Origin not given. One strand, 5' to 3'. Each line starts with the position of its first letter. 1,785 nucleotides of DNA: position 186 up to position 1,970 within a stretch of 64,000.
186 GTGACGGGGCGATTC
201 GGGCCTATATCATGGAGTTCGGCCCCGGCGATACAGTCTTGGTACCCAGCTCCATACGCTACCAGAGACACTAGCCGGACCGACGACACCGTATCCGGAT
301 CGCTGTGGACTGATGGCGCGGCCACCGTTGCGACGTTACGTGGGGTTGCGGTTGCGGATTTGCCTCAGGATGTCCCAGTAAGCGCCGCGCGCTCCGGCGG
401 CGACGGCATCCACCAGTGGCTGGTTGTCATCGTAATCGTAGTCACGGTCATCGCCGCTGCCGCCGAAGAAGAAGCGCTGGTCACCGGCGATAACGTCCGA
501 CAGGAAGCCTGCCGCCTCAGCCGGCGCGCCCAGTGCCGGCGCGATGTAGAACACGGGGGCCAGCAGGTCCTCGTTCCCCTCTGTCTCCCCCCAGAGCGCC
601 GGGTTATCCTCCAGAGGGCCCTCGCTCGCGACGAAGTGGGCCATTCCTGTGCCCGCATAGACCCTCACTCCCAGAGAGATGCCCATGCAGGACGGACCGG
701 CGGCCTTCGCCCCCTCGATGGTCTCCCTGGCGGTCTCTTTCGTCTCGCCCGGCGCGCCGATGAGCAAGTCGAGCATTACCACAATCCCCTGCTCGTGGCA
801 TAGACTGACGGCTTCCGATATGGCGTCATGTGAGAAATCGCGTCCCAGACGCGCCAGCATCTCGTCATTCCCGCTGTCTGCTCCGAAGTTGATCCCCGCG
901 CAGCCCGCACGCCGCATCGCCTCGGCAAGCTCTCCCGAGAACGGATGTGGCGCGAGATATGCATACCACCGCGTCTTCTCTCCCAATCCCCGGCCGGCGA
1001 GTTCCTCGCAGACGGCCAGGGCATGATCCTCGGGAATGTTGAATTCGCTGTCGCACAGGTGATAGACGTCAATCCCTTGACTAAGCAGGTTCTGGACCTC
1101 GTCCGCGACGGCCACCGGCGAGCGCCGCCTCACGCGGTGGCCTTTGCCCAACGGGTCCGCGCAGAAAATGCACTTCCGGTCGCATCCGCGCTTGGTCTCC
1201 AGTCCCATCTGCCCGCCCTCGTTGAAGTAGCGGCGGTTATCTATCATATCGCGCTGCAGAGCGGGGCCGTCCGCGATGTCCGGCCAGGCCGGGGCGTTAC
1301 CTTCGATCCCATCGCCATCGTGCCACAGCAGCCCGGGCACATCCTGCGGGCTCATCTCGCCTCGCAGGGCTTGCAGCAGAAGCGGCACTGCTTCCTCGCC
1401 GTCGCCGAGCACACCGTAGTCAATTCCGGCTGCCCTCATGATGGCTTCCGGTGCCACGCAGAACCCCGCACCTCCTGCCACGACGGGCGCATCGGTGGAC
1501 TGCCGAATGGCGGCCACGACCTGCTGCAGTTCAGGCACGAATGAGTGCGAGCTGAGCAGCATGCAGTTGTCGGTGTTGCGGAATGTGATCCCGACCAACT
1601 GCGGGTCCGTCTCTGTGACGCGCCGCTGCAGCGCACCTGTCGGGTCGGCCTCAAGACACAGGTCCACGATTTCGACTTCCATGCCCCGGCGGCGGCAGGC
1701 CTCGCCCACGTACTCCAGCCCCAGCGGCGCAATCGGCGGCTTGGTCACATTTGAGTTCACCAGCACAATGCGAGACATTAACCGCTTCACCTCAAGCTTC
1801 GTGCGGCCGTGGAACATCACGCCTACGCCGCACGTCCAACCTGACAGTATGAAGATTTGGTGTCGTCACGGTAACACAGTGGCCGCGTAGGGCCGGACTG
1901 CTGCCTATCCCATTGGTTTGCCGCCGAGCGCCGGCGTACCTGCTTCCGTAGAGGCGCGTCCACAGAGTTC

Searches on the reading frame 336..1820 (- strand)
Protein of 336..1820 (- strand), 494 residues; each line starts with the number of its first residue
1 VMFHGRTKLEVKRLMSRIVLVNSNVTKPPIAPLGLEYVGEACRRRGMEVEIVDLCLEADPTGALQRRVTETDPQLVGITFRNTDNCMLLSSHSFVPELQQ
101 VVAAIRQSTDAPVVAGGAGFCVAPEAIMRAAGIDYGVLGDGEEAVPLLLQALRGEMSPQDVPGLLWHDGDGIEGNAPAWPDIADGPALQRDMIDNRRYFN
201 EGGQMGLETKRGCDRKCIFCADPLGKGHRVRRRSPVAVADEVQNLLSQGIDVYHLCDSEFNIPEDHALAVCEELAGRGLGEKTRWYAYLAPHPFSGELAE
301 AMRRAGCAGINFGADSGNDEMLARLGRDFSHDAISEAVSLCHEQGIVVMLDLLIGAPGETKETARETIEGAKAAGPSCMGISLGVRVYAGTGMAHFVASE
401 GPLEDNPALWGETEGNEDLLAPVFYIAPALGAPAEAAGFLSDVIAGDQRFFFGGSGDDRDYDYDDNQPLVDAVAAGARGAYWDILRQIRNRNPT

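Call 10: search_protein_families(library=pfam, proteins=[window:336-1820:-], max_evalue=0.01)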
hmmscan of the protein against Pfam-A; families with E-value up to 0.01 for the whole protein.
window:336-1820:- (494 aa): 3 families
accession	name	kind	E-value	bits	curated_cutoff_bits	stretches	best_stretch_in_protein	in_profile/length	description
PF04055.27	Radical_SAM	-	2.1e-18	67.5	29.5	1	209-369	3-164/166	Radical SAM superfamily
PF02310.24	B12-binding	-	5.6e-17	62.1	32.1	1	27-148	9-120/121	B12 binding domain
PF19864.5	Radical_SAM_N2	-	0.0011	18.8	29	1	102-153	78-126/151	Radical SAM proteins, N-terminal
